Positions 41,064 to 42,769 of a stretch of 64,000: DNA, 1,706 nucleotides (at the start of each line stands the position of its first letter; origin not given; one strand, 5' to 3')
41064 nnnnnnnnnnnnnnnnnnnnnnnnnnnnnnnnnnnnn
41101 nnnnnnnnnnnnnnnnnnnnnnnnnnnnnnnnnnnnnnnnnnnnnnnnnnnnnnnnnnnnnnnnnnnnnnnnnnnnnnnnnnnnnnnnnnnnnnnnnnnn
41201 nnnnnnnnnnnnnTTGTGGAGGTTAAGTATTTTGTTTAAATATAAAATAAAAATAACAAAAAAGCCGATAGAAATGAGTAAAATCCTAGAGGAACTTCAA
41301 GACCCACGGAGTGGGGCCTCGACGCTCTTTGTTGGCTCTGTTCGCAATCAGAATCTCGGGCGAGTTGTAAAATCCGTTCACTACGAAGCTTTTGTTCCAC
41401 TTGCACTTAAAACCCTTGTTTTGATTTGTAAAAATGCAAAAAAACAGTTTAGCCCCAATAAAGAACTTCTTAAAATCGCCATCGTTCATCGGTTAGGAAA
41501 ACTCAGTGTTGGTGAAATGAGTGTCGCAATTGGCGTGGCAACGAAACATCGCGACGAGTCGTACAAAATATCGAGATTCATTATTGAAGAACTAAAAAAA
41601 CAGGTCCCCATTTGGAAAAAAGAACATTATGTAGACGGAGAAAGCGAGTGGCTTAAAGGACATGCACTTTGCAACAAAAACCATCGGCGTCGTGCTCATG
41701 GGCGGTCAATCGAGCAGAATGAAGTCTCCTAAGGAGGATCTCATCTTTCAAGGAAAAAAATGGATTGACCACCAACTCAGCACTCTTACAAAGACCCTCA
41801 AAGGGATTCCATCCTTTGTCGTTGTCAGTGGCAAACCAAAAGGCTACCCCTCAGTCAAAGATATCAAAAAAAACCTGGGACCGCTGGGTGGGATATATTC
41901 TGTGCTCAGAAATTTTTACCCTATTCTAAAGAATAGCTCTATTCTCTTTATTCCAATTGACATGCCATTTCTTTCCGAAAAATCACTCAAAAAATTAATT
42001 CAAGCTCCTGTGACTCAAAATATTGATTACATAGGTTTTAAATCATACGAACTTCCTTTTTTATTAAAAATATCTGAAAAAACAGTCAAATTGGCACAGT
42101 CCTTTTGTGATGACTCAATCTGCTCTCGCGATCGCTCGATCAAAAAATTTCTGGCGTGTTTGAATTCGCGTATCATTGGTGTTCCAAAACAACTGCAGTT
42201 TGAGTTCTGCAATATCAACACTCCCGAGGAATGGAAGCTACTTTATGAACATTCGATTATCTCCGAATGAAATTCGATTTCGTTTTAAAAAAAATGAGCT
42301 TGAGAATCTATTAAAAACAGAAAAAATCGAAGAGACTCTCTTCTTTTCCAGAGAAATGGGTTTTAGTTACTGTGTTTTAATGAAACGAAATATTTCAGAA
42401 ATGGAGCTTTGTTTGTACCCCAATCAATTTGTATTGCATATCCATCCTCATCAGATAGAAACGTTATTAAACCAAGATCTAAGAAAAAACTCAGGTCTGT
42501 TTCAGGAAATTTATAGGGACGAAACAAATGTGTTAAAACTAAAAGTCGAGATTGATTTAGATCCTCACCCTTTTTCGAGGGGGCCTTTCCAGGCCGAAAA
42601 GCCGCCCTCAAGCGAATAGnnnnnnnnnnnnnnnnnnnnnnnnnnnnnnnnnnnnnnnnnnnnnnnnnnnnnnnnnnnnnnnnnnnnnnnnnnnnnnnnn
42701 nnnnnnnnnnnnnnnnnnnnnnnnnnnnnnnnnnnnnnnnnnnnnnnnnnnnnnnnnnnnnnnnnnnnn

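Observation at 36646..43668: Self-contained molybdenum-cofactor module fused to the enzyme operon, with two gene fusions and an embedded transporter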

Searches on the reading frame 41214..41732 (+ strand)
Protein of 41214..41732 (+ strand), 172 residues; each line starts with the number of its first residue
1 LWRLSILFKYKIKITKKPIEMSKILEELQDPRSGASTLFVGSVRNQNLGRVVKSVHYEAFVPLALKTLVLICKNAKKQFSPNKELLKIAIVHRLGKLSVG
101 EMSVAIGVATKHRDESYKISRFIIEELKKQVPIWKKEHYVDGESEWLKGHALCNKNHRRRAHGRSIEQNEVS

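Call 3: search_protein_families(library=pfam, proteins=[window:41214-41732:+])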
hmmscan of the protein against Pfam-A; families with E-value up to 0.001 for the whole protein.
window:41214-41732:+ (172 aa): 1 family
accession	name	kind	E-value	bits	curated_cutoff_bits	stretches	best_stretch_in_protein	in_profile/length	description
PF02391.22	MoaE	-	6.8e-30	104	23.4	1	14-130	1-114/114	MoaE protein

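Call 5: search_protein_families(library=ncbifam, proteins=[window:41214-41732:+])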
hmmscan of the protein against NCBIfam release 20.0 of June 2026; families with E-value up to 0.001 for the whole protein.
window:41214-41732:+ (172 aa): 2 families
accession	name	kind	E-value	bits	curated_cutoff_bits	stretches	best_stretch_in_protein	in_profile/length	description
NF007959.0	PRK10678.1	equivalog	6.2e-23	81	175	1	11-148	5-138/150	molybdopterin synthase catalytic subunit MoaE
NF011061.0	PRK14493.1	equivalog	2.1e-13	50.4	215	1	24-143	150-267/274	molybdopterin synthase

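Call 74: search_protein_families(library=pfam, proteins=[window:41274-41732:+], max_evalue=0.01)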
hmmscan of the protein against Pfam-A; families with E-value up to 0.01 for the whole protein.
window:41274-41732:+ (152 aa): 1 family
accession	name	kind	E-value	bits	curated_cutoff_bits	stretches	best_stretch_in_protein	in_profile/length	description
PF02391.22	MoaE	-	5.1e-28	98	23.4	1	4-110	11-114/114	MoaE protein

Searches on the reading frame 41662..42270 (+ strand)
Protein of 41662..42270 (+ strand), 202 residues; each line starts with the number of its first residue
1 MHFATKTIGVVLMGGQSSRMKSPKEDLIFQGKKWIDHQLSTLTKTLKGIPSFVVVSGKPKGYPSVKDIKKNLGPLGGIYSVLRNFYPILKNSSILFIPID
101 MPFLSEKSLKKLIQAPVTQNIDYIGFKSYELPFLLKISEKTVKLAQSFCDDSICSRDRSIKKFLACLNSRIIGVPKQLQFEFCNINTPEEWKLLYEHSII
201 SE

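Call 3: search_protein_families(library=pfam, proteins=[window:41662-42270:+])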
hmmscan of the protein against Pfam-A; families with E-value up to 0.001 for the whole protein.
window:41662-42270:+ (202 aa): 1 family
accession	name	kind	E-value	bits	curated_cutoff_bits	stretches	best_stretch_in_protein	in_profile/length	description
PF12804.13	NTP_transf_3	-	1.4e-19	71.3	27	1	9-116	1-111/160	MobA-like NTP transferase domain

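Call 5: search_protein_families(library=ncbifam, proteins=[window:41662-42270:+])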
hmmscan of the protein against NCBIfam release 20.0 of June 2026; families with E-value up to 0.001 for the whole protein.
window:41662-42270:+ (202 aa): 11 families
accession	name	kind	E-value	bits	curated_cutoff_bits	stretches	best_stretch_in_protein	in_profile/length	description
TIGR02665.1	molyb_mobA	equivalog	4.7e-14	52.8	151.85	1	9-191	3-185/186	molybdenum cofactor guanylyltransferase MobA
NF001457.0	PRK00317.1-3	equivalog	7.7e-14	51.6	164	1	8-194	3-193/200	molybdenum cofactor guanylyltransferase MobA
NF011059.0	PRK14490.1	equivalog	9.8e-12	44.7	354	1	7-192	181-363/374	bifunctional molybdenum cofactor guanylyltransferase MobA/molybdopterin-guanine dinucleotide biosynthesis adaptor protein MobB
NF001837.0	PRK00560.1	equivalog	1.4e-11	44.5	182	1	7-192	9-185/196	molybdenum cofactor guanylyltransferase MobA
NF011056.0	PRK14489.1-1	equivalog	3.4e-07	29.7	379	1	7-113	6-110/363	bifunctional molybdenum cofactor guanylyltransferase MobA/molybdopterin-guanine dinucleotide biosynthesis adaptor protein MobB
NF011070.0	PRK14500.1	equivalog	1.9e-06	27.4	606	1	8-193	168-350/358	putative bifunctional molybdopterin-guanine dinucleotide biosynthesis protein MoaC/MobA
TIGR03310.1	matur_MocA_YgfJ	equivalog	8e-06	25.9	186.45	1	10-116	3-115/188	molybdenum cofactor cytidylyltransferase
NF011057.0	PRK14489.1-2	subfamily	1.6e-05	24.3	541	1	8-192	8-192/363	bifunctional molybdenum cofactor guanylyltransferase MobA/molybdopterin-guanine dinucleotide biosynthesis adaptor protein MobB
NF045665.1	NTPtran_DVU1551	equivalog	6e-05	22.2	315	1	9-117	3-117/359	DVU_1551 family NTP transferase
NF001855.0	PRK00576.1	equivalog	0.00012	21.8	205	1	7-188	7-186/197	molybdenum cofactor guanylyltransferase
NF002741.0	PRK02726.1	equivalog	0.00017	21.3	179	0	8-194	9-194/200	molybdenum cofactor guanylyltransferase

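Call 39: search_solved_structures(query=window:41662-42270:+, max_evalue=0.01, show_alignments=1)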
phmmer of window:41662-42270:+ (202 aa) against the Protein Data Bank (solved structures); distinct sequences matched with E-value up to 0.01: 1.
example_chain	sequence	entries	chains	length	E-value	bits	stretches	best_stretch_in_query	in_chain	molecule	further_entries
3ngw_A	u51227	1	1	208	0.0042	20.2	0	11-193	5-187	Molybdopterin-guanine dinucleotide biosynthesis protein A (MobA)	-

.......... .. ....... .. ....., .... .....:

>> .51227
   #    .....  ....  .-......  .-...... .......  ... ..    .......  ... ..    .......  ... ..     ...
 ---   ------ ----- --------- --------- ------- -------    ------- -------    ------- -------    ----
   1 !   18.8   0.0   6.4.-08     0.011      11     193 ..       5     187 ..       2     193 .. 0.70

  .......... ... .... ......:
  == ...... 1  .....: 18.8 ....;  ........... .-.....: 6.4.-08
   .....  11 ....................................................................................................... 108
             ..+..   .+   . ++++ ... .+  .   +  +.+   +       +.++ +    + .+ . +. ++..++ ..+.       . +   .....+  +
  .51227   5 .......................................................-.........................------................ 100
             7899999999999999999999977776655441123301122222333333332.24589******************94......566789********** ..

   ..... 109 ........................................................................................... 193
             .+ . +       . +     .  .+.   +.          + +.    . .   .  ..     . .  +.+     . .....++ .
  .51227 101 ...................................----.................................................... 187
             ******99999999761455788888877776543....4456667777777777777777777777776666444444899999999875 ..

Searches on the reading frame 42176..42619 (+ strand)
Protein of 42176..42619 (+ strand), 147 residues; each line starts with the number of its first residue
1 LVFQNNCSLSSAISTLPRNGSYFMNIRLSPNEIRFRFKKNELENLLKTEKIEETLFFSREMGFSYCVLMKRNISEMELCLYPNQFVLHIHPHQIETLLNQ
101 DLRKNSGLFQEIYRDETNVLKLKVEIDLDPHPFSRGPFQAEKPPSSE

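Call 3: search_protein_families(library=pfam, proteins=[window:42176-42619:+])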
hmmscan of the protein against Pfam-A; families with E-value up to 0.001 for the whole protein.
window:42176-42619:+ (147 aa): 1 family
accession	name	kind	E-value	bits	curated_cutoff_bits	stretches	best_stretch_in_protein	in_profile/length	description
PF22668.1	DUF7009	-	2.5e-13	50.8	27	1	24-128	1-101/119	Family of unknown function (DUF7009)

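Call 5: search_protein_families(library=ncbifam, proteins=[window:42176-42619:+])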
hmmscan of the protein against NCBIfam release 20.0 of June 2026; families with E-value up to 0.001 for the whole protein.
window:42176-42619:+ (147 aa): 0 families

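Call 18: list_cluster_members(proteins=[P0001, window:42245-42619:+, window:30267-33941:+])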
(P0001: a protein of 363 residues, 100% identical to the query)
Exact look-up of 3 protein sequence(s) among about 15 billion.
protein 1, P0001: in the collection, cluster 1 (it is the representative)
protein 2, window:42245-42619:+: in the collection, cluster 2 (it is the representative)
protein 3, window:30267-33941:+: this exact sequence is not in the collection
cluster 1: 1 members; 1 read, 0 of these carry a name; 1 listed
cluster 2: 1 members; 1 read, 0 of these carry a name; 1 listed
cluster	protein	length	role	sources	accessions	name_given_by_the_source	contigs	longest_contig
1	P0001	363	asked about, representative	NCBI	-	-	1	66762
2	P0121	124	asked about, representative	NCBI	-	-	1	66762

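Call 41: search_protein_representatives(protein=window:42245-42619:+)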
Query: 124 residues. Proteins with E-value up to 0.001 (for the whole library): 8; up to 1e-10: 1; up to 1e-30: 1. The best 8 are listed.
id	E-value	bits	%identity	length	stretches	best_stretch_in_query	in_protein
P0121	5.9e-77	271.8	100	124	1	1-124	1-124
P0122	1.0e-05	41.9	36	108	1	1-105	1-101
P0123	8.8e-05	38.9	34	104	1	1-89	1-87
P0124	2.2e-04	37.6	33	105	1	1-104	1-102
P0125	5.0e-04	36.5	37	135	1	1-106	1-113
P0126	5.3e-04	36.4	36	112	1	1-78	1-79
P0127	6.7e-04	36.0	27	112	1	1-108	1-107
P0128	7.5e-04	35.9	28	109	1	1-106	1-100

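Call 43: find_homologous_proteins(query=A1, max_evalue=0.001)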
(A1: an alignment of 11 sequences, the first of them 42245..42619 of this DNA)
Query A1 (11 sequences) (124 aa, profile of the alignment): 35 proteins with E <= 0.001 among 1355 candidates.
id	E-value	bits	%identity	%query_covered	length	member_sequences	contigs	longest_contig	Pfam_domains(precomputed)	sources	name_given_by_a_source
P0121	3.3e-33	132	100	100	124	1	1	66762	PF22668.2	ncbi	-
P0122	3.3e-33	132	34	85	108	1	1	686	PF22668.2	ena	-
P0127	8.5e-30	121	28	86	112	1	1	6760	PF22668.2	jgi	jgi:hypothetical protein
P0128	2.1e-29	120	28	85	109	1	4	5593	PF22668.2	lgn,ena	-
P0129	2.7e-28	116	43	19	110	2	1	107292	PF22668.2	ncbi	ncbi:MAG: hypothetical protein WA160_01720 [Pseudobdellovibrio sp.]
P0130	2.3e-25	107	41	35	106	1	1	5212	PF22668.2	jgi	jgi:hypothetical protein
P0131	6.0e-22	96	52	19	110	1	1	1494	PF22668.2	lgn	-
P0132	7.6e-21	92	23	59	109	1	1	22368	-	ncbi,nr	ncbi:MAG: hypothetical protein HY074_04870 [Deltaproteobacteria bacterium]|nr:hypothetical protein [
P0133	9.9e-21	92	29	85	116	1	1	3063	PF22668.2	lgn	-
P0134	4.4e-20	90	36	35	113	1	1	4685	PF22668.2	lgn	-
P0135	6.6e-20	89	31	85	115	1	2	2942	PF22668.2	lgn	-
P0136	1.1e-19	89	32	90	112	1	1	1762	PF22668.2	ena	-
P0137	3.1e-19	87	50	35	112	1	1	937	PF22668.2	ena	-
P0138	4.2e-16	77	35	27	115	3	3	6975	PF22668.2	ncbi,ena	-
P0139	7.1e-16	76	36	35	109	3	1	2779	PF22668.2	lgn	-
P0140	6.3e-15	73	29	85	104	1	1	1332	PF22668.2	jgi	jgi:hypothetical protein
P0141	2.3e-14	72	41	27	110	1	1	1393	PF22668.2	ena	-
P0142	2.5e-14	71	44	26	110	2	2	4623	PF22668.2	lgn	-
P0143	3.0e-14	71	50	23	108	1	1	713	PF22668.2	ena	-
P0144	3.2e-14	71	26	53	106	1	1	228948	PF22668.2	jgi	-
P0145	1.5e-13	69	24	90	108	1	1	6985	PF22668.2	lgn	-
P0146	2.1e-13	68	27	69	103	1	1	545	PF22668.2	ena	-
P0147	7.0e-13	67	26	62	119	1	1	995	PF22668.2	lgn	-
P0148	9.0e-13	66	42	25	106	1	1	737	PF22668.2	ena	-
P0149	3.8e-12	64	22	87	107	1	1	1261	PF22668.2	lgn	-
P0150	4.1e-12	64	32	35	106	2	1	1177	PF22668.2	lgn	-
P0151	4.9e-12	64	43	35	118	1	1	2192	PF22668.2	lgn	-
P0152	1.1e-10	60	23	91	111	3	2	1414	PF22668.2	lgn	-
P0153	1.7e-10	59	43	28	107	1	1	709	PF22668.2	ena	-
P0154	2.4e-9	55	40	28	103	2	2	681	PF22668.2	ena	-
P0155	7.4e-9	54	22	88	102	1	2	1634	PF22668.2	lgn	-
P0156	8.6e-9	54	30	85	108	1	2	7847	PF22668.2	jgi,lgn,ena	-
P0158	4.1e-7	48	-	-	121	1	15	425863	PF22668.2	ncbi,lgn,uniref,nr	ncbi:DUF7009 family protein [Thermomonas alba]|uniref:DUF7009 family protein n=1 Tax=Thermomonas alb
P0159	1.4e-5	43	38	27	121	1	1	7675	PF22668.2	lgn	-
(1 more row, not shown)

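Call 44: find_encoding_contigs(protein=P0158, flank=7000, max_places=2)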
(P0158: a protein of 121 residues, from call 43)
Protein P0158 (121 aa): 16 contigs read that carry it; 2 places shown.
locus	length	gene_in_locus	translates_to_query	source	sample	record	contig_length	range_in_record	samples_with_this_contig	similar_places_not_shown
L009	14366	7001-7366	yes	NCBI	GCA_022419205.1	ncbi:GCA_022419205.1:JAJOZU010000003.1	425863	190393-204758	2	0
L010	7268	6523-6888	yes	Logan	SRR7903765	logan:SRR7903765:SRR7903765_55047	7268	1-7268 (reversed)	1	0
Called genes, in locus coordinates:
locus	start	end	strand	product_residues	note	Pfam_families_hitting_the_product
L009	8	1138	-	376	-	PF00581:Rhodanese, PF00899:ThiF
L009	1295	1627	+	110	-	-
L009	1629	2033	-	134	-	-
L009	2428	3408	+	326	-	PF04055:Radical_SAM, PF06463:Mob_synth_C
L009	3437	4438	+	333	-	PF01967:MoaC, PF00994:MoCF_biosynth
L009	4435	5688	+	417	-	PF03453:MoeA_N, PF00994:MoCF_biosynth, PF03454:MoeA_C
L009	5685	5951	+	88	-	-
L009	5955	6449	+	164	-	PF02391:MoaE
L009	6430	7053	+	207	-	PF12804:NTP_transf_3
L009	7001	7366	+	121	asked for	PF22668:DUF7009 (weak)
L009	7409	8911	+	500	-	PF07690:MFS_1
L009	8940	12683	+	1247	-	PF14710:Nitr_red_alph_N, PF00384:Molybdopterin, PF28599:NarG_dom_V, PF01568:Molydop_binding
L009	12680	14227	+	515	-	PF12837:Fer4_6 (faint), PF13237:Fer4_10, PF13247:Fer4_11, PF12838:Fer4_7 (weak), PF14711:Nitr_red_bet_C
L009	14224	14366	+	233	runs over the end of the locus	PF02613:Nitrate_red_del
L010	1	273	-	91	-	?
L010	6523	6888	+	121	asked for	PF22668:DUF7009 (weak)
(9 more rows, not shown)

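Call 45: find_encoding_contigs(protein=P0144, flank=7000, max_places=1)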
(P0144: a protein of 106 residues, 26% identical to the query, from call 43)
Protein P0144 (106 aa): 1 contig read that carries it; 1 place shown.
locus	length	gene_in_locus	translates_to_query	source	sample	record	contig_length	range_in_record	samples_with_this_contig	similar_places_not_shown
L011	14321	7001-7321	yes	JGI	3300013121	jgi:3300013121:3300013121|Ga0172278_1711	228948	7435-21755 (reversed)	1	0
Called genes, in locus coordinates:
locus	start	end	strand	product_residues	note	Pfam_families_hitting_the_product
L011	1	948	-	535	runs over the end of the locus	PF07690:MFS_1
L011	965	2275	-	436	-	PF07690:MFS_1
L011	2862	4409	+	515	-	PF08376:NIT, PF00027:cNMP_binding, PF13545:HTH_Crp_2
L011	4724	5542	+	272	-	PF04055:Radical_SAM, PF06463:Mob_synth_C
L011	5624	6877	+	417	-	PF03453:MoeA_N, PF00994:MoCF_biosynth, PF03454:MoeA_C (weak)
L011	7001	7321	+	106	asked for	PF22668:DUF7009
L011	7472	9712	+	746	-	PF00521:DNA_topoisoIV, PF03989:DNA_gyraseA_C (faint)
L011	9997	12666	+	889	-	PF00330:Aconitase, PF00694:Aconitase_C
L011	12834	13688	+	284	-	-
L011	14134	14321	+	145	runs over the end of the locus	PF07486:Hydrolase_2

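Call 46: find_encoding_contigs(protein=P0156, flank=7000, max_places=1)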
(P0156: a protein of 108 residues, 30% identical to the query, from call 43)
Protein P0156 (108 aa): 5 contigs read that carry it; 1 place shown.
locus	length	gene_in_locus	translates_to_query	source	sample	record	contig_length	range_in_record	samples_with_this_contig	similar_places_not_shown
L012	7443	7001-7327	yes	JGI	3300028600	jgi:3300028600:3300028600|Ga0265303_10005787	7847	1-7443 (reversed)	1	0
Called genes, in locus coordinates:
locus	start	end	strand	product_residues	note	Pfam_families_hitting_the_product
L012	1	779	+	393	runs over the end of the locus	?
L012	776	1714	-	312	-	PF03009:GDPD, PF13653:GDPD_2 (weak)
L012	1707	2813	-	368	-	PF28535:DUF8431, PF03372:Exo_endo_phos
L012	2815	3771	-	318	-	PF01694:Rhomboid, PF20216:DUF6576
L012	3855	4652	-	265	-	PF08551:DUF1751, PF01694:Rhomboid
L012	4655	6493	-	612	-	PF02518:HATPase_c (weak), PF13589:HATPase_c_3, PF01119:DNA_mis_repair, PF08676:MutL_C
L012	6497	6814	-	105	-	-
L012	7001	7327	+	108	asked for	PF22668:DUF7009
